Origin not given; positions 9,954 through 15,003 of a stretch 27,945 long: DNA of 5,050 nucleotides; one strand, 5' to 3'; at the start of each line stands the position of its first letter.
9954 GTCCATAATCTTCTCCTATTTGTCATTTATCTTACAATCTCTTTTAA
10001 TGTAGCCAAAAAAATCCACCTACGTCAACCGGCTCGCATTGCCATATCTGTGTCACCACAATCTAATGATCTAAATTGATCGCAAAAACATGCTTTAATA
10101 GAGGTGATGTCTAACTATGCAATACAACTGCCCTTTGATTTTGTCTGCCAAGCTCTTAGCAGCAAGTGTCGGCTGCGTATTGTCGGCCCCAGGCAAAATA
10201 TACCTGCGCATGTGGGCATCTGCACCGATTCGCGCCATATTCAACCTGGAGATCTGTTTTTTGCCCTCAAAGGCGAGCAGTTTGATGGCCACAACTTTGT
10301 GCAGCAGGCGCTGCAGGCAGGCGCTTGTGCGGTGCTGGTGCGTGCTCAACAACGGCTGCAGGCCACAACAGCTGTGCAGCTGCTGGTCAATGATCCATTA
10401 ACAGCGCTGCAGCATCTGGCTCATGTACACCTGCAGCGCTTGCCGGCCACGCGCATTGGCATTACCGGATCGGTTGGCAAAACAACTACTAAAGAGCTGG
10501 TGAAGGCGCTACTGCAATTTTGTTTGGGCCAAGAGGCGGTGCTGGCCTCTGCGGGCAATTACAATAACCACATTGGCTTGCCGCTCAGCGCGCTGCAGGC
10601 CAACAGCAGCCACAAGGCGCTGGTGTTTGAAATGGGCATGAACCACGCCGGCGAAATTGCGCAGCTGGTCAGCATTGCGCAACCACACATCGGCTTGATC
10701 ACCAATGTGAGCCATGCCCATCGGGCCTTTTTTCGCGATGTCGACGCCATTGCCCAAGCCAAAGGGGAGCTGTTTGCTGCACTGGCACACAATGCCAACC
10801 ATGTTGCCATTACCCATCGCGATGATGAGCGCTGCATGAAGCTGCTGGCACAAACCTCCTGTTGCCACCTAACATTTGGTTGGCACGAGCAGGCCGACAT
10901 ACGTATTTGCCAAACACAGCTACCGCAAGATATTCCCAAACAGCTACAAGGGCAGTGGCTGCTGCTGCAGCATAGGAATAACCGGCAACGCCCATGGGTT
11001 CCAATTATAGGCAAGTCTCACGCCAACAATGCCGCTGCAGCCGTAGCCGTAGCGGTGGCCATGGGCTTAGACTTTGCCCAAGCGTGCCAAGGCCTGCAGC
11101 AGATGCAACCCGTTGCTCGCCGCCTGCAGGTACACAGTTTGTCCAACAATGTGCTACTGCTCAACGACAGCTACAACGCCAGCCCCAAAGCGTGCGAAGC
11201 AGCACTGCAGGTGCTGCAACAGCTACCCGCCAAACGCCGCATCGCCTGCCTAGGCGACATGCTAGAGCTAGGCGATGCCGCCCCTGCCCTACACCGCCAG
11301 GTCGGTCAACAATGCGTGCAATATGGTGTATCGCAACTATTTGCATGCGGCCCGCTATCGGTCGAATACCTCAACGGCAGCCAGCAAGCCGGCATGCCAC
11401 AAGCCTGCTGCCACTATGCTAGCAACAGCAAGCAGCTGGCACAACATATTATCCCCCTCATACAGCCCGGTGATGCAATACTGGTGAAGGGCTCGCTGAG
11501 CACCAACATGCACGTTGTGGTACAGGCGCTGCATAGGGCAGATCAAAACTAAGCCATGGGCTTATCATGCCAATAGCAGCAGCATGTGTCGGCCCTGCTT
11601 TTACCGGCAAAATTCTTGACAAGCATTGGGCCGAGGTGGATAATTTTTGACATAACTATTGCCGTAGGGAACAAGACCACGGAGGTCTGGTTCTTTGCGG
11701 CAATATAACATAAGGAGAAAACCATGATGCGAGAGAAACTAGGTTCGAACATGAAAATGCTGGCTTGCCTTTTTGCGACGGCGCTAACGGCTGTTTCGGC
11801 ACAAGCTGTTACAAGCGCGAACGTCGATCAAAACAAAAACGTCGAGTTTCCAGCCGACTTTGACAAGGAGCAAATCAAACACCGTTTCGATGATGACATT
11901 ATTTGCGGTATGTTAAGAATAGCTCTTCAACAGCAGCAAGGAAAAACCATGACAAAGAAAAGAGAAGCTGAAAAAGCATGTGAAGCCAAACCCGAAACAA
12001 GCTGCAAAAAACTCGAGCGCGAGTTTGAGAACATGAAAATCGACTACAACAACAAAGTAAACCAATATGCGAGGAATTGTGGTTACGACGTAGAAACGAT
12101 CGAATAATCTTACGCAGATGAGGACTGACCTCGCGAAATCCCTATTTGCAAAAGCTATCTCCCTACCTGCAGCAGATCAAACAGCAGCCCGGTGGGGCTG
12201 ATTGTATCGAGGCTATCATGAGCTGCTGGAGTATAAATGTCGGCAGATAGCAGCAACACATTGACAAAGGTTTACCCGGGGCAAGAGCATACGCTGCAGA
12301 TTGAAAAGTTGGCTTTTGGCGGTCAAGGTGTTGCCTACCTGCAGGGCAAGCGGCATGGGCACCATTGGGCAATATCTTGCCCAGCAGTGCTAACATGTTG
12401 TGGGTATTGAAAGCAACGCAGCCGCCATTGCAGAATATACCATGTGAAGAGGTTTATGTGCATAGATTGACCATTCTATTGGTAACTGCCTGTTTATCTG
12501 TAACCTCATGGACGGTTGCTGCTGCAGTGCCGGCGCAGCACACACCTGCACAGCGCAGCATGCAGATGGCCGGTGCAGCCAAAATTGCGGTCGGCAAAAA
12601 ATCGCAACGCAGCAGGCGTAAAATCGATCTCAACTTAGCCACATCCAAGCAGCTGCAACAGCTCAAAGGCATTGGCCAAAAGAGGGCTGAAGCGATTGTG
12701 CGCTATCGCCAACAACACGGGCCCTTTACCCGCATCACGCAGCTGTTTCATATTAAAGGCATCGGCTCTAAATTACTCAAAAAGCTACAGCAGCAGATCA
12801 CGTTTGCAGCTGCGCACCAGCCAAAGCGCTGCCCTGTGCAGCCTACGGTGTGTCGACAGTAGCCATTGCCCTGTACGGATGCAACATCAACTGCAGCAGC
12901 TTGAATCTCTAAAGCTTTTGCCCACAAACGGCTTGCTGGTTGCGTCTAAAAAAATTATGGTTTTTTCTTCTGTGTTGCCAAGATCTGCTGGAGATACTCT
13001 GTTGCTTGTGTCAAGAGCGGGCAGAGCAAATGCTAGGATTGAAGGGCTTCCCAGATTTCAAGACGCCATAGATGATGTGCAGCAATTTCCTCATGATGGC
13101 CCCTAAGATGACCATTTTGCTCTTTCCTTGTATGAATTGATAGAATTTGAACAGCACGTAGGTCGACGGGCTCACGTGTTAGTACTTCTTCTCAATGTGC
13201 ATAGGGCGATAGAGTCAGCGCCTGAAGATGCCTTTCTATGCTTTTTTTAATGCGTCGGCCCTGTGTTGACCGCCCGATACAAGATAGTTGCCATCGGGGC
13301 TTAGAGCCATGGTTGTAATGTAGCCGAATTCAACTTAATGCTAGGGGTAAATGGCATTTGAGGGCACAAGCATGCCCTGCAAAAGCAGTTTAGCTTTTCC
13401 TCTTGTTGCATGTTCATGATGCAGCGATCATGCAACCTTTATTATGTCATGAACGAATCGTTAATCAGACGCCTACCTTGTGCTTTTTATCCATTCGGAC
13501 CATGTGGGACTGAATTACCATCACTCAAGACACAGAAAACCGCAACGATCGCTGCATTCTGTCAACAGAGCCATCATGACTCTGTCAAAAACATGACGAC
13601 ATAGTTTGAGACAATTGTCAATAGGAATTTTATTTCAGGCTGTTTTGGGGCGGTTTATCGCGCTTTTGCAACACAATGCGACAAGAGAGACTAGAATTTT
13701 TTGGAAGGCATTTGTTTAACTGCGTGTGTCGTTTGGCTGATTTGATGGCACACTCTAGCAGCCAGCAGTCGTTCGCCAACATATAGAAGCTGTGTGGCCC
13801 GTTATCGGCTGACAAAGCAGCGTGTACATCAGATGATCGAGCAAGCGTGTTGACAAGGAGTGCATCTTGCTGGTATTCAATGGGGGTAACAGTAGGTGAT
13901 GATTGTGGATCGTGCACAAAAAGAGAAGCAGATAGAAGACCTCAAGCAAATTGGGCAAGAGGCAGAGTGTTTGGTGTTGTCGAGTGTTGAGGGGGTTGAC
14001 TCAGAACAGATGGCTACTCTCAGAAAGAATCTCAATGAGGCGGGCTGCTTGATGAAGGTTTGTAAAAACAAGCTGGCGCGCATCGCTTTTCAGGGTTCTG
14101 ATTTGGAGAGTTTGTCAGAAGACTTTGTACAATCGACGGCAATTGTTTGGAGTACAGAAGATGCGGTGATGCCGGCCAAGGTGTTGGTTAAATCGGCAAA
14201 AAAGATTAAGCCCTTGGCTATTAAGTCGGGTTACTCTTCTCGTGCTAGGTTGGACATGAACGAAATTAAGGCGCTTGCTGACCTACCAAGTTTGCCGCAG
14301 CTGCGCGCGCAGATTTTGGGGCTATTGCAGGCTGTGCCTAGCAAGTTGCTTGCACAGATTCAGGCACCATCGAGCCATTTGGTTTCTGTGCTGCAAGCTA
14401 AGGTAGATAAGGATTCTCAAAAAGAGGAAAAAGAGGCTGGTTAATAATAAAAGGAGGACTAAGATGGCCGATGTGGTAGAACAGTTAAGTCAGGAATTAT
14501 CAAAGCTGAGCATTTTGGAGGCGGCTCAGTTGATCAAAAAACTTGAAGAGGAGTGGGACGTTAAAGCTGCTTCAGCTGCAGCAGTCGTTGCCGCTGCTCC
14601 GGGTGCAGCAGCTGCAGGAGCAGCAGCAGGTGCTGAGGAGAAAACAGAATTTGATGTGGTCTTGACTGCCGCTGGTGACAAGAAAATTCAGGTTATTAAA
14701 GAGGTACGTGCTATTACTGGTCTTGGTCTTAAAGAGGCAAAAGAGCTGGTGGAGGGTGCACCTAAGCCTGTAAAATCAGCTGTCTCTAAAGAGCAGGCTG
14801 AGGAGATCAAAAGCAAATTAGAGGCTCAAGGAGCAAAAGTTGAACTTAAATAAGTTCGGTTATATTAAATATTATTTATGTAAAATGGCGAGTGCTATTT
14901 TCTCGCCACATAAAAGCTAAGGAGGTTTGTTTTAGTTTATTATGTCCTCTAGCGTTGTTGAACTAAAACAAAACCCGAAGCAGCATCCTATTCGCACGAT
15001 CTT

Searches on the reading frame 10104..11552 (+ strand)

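Call 3: search_protein_families(library=pfam, proteins=[window:10104-11552:+])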
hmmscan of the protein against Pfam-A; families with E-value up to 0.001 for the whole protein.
window:10104-11552:+ (482 aa): 3 families
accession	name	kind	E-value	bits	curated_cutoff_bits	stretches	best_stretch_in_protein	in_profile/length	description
PF08245.18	Mur_ligase_M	-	4.6e-40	138.2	24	1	120-317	1-200/200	Mur ligase middle domain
PF02875.26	Mur_ligase_C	-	6.6e-19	69.4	28.4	1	339-464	1-126/127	Mur ligase, glutamate ligase domain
PF01225.30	Mur_ligase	-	1e-11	45.4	21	1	38-107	4-92/95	Mur ligase family, catalytic domain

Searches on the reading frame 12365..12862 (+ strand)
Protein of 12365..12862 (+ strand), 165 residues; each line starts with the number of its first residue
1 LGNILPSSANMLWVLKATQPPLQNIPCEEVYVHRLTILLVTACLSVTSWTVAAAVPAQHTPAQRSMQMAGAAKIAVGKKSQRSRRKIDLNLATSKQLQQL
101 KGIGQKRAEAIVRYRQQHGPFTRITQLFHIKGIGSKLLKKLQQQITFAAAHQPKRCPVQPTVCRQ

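Call 3: search_protein_families(library=pfam, proteins=[window:12365-12862:+])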
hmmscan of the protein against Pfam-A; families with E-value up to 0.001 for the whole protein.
window:12365-12862:+ (165 aa): 5 families
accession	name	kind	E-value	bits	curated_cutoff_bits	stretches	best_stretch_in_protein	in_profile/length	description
PF12836.13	HHH_3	-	7.9e-20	71.2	27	1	84-146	3-65/65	Helix-hairpin-helix motif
PF14716.13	HHH_8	-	2.7e-06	28.1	30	0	85-118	38-71/73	Helix-hairpin-helix domain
PF00633.29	HHH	-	1.9e-05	24.7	24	1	89-114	5-30/30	Helix-hairpin-helix motif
PF14520.12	HHH_5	-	7.4e-05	23.6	27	0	92-112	32-52/57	Helix-hairpin-helix domain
PF14579.12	HHH_6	-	8.9e-05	23.1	25.6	1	97-141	27-74/90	Helix-hairpin-helix motif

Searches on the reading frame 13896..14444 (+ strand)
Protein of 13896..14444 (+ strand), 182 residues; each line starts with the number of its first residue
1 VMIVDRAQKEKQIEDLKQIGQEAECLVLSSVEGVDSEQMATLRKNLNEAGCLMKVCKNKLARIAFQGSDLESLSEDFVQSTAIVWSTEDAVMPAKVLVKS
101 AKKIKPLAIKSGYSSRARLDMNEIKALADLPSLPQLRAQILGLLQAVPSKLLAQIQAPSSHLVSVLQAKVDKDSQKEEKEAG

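Call 3: search_protein_families(library=pfam, proteins=[window:13896-14444:+])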
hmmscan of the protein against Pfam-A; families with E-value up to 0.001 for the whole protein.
window:13896-14444:+ (182 aa): 1 family
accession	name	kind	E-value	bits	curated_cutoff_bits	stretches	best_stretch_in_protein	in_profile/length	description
PF00466.25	Ribosomal_L10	-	2.1e-23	82.7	22.8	1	6-102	3-100/100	Ribosomal protein L10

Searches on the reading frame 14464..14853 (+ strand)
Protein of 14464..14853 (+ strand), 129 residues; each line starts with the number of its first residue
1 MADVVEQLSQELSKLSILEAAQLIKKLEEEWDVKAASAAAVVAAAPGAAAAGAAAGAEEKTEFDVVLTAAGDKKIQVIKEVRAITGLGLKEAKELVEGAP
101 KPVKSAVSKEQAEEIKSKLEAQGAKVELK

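Call 3: search_protein_families(library=pfam, proteins=[window:14464-14853:+])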
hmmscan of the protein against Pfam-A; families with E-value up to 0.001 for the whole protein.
window:14464-14853:+ (129 aa): 2 families
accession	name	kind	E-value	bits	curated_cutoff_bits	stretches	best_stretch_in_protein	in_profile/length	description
PF00542.24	Ribosomal_L12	-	4.5e-31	107.4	25.9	1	63-129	1-67/67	Ribosomal protein L7/L12 C-terminal domain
PF16320.10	Ribosomal_L12_N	-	3e-13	49.7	25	1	6-52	3-46/48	Ribosomal protein L7/L12 dimerisation domain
